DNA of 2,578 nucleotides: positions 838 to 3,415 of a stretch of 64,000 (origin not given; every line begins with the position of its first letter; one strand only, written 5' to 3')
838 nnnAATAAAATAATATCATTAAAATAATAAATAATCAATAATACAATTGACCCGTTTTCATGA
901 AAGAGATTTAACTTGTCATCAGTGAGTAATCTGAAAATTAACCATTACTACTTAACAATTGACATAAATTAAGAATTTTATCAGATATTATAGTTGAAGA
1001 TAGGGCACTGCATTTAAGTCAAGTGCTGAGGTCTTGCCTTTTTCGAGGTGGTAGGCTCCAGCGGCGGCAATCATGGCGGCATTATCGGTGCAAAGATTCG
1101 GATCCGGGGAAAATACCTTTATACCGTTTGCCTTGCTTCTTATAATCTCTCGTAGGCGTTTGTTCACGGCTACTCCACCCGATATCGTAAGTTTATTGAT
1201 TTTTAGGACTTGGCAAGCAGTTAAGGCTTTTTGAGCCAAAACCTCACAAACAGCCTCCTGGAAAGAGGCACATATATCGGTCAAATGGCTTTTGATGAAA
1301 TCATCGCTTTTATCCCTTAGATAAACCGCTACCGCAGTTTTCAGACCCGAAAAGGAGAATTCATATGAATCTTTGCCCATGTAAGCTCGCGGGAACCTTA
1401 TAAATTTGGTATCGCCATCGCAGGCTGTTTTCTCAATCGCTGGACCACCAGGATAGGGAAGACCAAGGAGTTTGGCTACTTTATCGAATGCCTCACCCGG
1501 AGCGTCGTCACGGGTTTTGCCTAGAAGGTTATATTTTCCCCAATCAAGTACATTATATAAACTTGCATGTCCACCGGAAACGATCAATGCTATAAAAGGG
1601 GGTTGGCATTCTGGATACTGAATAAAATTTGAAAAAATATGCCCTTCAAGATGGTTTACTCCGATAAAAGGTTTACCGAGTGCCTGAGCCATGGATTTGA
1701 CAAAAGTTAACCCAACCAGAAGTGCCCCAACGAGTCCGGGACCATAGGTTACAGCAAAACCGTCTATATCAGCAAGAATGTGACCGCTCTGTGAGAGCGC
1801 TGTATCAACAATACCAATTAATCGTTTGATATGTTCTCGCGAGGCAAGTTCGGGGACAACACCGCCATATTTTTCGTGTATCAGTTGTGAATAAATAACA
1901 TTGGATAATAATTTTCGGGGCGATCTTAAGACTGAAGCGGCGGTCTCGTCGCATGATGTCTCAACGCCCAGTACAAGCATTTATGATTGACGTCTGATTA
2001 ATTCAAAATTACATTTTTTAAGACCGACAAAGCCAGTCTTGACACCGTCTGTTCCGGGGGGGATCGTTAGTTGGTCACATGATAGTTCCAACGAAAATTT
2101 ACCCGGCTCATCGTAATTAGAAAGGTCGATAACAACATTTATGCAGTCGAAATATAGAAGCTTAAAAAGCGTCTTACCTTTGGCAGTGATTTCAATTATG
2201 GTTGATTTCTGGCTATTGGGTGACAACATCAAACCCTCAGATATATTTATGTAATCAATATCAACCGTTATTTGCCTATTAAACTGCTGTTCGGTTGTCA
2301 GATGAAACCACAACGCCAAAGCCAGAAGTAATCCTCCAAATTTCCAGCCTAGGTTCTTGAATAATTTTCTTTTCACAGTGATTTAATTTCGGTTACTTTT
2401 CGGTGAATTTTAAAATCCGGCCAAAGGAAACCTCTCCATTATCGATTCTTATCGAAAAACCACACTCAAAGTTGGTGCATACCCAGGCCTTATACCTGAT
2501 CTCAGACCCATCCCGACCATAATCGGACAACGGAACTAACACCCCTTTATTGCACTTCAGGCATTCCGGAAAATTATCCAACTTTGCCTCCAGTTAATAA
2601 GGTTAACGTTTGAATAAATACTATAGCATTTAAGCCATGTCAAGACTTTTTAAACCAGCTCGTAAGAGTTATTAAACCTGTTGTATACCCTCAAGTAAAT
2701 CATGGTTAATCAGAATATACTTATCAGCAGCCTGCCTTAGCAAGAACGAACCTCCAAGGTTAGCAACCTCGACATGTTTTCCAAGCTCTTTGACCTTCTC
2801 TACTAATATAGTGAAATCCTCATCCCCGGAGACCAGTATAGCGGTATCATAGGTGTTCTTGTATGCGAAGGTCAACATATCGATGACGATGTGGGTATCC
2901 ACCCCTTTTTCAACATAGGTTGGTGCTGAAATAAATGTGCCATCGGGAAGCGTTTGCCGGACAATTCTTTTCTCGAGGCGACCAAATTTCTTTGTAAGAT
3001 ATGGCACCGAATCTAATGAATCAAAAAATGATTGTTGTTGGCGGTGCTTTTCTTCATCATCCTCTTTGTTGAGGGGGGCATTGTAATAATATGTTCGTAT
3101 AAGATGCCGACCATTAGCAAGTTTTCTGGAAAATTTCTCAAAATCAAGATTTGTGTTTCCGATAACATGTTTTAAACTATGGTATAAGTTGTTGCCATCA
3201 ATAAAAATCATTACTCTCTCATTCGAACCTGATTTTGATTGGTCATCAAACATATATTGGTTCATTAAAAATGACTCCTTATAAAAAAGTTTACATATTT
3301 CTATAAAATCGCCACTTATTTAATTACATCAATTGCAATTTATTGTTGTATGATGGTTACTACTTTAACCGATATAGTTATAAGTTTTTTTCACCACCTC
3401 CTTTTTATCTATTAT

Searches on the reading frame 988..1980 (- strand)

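Call 31: search_protein_families(library=pfam, proteins=[window:988-1980:-], max_evalue=0.0001)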
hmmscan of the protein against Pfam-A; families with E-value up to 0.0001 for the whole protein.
window:988-1980:- (330 aa): 2 families
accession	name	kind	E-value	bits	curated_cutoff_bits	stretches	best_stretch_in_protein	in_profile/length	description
PF00814.31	TsaD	-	3.2e-92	309.4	24.8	1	23-305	1-263/264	tRNA N6-adenosine threonylcarbamoyltransferase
PF22521.2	HypF_C_2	-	5.5e-06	26.8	27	1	204-293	134-228/241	Carbamoyltransferase, Kae1-like Domain, second subdomain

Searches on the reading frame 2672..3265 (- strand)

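Call 31: search_protein_families(library=pfam, proteins=[window:2672-3265:-], max_evalue=0.0001)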
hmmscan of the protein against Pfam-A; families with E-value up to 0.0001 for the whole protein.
window:2672-3265:- (197 aa): 1 family
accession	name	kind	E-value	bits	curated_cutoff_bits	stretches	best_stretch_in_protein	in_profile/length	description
PF01936.24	NYN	-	2.5e-28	99.8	24.2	1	17-185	1-143/145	NYN domain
